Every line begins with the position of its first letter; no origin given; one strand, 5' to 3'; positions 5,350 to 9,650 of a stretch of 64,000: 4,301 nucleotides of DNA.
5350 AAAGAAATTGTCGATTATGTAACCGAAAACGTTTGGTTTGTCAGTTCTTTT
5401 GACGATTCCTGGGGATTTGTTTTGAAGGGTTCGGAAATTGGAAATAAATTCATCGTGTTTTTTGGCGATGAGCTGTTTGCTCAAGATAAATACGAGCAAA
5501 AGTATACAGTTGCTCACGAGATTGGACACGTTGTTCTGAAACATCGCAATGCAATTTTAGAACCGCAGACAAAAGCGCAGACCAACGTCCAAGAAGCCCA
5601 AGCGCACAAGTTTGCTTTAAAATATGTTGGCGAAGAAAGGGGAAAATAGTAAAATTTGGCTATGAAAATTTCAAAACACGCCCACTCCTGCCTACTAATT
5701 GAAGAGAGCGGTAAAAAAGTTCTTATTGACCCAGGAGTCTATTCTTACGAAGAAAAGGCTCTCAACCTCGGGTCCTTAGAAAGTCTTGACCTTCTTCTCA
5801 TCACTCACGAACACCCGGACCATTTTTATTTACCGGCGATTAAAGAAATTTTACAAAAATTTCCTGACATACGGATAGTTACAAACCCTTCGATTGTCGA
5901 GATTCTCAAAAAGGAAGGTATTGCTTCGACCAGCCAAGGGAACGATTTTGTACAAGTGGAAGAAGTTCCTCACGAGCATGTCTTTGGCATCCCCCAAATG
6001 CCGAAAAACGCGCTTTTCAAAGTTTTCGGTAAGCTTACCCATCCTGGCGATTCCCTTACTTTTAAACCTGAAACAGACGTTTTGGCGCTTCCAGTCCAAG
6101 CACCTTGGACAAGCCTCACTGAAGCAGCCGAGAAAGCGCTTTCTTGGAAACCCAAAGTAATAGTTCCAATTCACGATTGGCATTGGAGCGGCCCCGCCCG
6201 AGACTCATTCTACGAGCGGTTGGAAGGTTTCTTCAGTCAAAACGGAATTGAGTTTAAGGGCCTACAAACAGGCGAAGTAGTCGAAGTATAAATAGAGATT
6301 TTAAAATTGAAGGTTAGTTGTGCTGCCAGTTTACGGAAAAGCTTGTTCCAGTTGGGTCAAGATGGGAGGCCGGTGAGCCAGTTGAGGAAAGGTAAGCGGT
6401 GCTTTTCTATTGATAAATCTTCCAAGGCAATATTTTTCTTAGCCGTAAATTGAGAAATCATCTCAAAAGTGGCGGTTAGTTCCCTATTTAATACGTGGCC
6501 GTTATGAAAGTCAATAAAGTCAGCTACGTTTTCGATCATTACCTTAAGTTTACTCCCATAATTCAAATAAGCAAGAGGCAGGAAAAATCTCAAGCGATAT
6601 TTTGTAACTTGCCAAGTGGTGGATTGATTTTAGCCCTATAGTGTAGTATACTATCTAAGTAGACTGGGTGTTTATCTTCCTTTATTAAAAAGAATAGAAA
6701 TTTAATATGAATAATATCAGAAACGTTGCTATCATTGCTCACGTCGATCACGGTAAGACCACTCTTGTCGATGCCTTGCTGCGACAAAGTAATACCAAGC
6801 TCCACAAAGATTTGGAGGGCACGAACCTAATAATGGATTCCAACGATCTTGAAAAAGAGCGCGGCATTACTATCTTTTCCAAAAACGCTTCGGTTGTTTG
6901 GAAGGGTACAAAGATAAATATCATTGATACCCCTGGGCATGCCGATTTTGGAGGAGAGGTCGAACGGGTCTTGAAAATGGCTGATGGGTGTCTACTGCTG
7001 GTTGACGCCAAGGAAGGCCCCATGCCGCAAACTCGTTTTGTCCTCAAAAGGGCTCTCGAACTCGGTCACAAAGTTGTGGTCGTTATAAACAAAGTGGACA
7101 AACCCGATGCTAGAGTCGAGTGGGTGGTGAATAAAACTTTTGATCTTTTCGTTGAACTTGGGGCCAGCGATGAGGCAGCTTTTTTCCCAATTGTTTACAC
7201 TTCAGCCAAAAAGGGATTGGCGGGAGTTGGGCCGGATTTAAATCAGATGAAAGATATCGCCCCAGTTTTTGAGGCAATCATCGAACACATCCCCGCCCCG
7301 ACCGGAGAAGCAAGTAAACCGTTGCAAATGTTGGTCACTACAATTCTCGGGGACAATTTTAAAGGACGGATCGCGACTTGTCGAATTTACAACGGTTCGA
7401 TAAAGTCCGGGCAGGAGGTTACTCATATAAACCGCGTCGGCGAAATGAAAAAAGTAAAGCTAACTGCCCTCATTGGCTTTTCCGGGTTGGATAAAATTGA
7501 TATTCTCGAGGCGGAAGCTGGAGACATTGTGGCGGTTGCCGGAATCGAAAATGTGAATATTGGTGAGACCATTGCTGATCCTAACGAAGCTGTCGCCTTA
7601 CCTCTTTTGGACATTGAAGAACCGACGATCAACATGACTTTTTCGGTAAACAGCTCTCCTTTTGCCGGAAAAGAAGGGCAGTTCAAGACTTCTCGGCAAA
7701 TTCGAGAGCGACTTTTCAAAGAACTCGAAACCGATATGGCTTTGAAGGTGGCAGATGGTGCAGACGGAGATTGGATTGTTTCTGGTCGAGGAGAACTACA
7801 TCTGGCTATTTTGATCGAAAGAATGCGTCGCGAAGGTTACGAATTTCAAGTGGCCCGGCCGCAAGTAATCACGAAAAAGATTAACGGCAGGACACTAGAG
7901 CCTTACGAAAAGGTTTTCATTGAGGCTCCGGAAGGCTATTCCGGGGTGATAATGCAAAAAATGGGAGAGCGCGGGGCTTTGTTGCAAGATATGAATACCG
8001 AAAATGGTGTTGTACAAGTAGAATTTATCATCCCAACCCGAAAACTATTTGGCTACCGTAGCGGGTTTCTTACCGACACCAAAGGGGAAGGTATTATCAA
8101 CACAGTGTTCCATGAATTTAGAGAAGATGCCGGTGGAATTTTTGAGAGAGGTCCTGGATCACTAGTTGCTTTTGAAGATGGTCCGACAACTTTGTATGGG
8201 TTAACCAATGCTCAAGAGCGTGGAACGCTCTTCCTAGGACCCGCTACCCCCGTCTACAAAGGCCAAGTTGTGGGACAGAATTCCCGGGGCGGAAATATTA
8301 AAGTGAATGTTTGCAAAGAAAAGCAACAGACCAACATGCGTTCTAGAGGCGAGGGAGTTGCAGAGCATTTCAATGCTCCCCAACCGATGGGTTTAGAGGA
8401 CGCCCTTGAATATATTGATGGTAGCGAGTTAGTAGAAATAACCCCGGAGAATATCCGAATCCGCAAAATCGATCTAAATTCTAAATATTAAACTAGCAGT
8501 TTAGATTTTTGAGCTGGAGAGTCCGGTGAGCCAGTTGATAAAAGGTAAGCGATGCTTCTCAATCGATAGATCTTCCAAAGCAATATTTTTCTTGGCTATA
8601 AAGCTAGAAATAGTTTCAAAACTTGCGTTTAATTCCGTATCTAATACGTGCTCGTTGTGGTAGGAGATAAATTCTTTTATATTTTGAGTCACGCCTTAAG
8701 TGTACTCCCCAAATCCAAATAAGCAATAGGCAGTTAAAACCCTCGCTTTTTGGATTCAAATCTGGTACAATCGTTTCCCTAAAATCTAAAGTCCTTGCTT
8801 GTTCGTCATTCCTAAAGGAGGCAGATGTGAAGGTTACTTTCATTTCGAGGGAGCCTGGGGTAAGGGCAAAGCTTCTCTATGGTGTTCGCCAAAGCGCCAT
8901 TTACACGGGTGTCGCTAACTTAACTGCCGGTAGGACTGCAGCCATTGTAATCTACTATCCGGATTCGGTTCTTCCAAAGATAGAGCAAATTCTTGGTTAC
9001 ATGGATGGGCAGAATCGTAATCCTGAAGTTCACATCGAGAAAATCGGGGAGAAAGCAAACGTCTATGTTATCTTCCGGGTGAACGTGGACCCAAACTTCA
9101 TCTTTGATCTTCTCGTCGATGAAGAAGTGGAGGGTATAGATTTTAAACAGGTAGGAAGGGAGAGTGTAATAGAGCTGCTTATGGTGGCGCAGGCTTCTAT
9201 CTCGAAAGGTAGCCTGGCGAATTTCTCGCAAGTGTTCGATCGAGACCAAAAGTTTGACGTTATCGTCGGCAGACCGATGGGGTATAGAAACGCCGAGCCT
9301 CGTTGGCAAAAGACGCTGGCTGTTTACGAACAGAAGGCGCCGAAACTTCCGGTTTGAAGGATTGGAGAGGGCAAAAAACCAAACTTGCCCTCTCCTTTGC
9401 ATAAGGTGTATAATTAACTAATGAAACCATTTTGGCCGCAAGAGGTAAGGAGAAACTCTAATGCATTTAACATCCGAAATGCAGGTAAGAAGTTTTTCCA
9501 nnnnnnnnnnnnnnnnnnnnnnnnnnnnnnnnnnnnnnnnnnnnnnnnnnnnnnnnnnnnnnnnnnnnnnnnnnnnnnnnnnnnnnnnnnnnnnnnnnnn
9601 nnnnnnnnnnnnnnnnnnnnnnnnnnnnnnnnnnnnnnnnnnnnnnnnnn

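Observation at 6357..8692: typA is bracketed by diverged paralogous ~60-aa genes under apparent purifying selection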

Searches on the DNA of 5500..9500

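Call 7: search_rna_families(source=window, start=5500, end=9500, threshold=evalue, max_evalue=1)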
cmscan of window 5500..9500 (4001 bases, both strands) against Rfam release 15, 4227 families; matches with E-value up to 1: 0.
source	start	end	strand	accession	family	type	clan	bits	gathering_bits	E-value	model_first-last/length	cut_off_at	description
